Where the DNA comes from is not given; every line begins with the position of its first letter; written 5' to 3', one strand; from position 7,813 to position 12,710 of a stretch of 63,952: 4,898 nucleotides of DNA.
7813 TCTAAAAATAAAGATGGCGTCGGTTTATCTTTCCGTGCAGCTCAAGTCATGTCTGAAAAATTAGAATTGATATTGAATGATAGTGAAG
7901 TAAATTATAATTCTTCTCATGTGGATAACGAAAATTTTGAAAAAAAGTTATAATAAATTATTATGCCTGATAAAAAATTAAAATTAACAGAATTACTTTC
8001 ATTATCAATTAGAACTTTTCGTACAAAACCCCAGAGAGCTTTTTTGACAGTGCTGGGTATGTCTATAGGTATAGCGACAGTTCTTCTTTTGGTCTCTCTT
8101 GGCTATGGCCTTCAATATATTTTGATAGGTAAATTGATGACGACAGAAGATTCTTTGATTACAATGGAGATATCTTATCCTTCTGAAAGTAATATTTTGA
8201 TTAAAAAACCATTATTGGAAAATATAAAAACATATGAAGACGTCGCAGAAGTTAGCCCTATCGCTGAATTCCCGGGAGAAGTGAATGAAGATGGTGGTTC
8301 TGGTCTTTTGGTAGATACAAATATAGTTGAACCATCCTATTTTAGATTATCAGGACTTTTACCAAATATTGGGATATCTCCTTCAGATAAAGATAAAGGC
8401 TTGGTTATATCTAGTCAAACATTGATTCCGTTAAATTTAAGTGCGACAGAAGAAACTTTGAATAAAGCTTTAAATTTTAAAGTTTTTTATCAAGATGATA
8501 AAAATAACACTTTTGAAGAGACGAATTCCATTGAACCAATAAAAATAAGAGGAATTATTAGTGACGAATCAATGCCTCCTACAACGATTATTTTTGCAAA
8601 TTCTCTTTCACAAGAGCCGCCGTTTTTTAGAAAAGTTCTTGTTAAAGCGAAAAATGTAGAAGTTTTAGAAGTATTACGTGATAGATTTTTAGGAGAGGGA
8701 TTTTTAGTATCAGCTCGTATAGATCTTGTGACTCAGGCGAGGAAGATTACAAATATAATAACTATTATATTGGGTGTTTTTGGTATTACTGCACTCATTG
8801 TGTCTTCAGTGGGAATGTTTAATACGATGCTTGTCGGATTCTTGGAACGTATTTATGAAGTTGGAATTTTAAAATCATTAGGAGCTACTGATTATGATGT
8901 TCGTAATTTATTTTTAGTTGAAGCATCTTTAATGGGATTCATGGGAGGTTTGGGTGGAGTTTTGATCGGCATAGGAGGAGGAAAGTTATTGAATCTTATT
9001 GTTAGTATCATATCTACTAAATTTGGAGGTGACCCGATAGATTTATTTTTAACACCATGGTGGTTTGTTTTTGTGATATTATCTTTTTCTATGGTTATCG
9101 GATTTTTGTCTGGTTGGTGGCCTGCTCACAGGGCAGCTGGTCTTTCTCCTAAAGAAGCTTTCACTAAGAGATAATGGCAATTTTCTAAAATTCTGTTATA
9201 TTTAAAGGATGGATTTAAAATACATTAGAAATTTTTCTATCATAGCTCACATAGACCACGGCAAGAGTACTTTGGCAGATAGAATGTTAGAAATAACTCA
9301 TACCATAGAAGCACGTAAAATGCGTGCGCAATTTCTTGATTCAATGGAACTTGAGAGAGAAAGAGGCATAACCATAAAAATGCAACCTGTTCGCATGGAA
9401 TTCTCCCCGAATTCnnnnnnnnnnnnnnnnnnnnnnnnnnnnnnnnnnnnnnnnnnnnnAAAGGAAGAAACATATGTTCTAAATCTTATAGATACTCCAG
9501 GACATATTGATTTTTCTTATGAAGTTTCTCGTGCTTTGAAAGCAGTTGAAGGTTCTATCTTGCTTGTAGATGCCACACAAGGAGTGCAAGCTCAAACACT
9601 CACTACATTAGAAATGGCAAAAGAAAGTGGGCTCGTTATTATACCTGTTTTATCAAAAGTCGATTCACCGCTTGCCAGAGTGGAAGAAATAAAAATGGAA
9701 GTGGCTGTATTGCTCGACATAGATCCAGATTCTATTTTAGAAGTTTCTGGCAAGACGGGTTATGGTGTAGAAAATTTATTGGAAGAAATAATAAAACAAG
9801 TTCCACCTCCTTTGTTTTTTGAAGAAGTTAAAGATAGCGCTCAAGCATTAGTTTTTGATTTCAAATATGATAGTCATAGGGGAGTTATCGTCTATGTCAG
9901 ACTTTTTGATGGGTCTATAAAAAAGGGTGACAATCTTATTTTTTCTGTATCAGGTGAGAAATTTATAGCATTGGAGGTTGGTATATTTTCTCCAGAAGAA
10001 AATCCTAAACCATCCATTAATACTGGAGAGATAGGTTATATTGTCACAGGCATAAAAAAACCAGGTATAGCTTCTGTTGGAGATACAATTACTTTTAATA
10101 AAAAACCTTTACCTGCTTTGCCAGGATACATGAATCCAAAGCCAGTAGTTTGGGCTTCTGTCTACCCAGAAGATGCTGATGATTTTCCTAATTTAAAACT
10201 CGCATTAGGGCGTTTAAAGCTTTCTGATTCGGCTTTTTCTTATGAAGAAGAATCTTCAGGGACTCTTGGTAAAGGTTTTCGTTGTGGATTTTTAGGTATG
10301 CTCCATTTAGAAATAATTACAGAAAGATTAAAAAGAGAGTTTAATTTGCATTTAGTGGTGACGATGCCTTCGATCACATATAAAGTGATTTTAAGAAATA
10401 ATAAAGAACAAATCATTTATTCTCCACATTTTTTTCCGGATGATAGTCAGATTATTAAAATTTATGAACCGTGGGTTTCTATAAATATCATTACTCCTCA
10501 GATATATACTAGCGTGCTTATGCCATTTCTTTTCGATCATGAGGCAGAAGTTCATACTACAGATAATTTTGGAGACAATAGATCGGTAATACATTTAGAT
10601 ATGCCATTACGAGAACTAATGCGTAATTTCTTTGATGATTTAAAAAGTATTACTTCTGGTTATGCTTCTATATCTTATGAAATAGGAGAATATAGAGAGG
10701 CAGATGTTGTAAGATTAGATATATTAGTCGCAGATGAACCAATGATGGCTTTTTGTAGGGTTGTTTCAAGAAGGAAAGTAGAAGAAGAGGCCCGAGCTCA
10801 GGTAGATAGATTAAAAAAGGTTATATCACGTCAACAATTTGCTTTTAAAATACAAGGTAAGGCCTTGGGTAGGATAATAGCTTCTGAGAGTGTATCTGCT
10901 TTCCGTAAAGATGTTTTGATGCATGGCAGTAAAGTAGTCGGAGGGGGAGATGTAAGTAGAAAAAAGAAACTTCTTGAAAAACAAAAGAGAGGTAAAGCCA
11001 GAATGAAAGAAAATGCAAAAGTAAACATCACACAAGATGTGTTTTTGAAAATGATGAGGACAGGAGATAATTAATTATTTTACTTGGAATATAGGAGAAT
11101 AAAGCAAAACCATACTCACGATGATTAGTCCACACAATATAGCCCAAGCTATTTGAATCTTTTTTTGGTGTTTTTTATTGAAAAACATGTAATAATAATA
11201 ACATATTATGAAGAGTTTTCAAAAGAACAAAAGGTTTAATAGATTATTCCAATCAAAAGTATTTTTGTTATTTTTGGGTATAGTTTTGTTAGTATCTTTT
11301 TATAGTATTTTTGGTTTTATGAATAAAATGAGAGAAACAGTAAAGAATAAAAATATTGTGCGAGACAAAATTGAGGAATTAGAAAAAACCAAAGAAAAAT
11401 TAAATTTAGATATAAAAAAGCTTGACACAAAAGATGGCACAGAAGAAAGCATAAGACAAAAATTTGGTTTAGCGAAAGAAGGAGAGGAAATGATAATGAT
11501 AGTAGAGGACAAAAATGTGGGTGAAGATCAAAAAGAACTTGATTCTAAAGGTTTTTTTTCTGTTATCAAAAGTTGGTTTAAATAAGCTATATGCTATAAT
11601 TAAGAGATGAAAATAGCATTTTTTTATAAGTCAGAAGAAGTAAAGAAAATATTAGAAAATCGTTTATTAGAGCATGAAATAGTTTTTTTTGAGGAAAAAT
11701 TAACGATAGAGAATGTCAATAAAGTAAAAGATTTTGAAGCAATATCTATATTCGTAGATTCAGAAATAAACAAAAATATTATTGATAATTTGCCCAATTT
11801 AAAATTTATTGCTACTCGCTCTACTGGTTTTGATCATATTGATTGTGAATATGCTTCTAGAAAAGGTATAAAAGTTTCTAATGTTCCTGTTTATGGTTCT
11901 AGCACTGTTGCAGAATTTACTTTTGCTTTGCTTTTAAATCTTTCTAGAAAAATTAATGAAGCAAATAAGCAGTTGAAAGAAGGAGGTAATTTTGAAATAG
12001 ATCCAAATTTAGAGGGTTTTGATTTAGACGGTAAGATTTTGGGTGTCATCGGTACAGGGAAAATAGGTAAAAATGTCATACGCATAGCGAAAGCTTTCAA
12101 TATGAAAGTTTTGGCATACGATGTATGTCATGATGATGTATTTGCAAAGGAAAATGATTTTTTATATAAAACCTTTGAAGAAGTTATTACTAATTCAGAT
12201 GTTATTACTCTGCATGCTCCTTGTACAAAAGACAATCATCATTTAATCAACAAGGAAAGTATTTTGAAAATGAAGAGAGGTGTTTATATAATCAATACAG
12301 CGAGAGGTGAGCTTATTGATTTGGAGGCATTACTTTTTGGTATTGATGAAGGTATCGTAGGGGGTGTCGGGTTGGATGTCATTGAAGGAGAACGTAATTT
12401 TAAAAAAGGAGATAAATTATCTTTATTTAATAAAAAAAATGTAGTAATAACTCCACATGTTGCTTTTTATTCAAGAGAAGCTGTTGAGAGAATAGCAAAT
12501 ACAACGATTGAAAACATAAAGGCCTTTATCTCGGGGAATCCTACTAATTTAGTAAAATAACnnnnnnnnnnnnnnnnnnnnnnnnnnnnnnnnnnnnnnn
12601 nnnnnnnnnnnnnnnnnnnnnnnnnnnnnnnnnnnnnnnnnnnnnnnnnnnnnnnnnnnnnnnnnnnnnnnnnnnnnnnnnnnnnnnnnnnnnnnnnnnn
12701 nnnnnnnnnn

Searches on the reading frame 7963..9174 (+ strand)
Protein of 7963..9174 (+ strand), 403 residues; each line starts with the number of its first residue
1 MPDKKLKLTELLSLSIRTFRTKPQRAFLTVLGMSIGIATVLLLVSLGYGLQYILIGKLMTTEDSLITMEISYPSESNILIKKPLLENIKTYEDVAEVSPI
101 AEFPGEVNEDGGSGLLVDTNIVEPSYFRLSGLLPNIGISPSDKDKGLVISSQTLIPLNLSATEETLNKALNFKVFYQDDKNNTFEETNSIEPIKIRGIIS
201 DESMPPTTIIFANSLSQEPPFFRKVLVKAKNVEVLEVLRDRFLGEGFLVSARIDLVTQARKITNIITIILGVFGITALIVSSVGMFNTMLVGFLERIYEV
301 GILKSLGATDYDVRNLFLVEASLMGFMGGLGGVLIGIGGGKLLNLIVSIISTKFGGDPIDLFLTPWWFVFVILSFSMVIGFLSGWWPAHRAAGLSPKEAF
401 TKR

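Call 95: search_protein_families(library=pfam, proteins=[window:7963-9174:+], max_evalue=0.00001)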
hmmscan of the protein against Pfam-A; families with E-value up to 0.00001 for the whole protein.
window:7963-9174:+ (403 aa): 2 families
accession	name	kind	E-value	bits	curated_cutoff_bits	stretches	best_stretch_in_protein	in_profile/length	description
PF02687.27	FtsX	-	9.5e-18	64.8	25.5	1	272-396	2-120/120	FtsX-like permease C-terminal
PF12704.14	MacB_PCD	-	3.8e-10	40.9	27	1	27-199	2-154/207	MacB-like periplasmic core domain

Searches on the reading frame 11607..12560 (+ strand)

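Call 95: search_protein_families(library=pfam, proteins=[window:11607-12560:+], max_evalue=0.00001)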
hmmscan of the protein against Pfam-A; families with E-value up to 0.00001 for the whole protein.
window:11607-12560:+ (317 aa): 2 families
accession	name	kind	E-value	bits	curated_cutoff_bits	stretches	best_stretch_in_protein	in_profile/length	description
PF02826.25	2-Hacid_dh_C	-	2.1e-51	174.3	25.1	1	106-286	1-178/178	D-isomer specific 2-hydroxyacid dehydrogenase, NAD binding domain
PF00389.36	2-Hacid_dh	-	5.9e-35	120.3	24.6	1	9-316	8-133/134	D-isomer specific 2-hydroxyacid dehydrogenase, catalytic domain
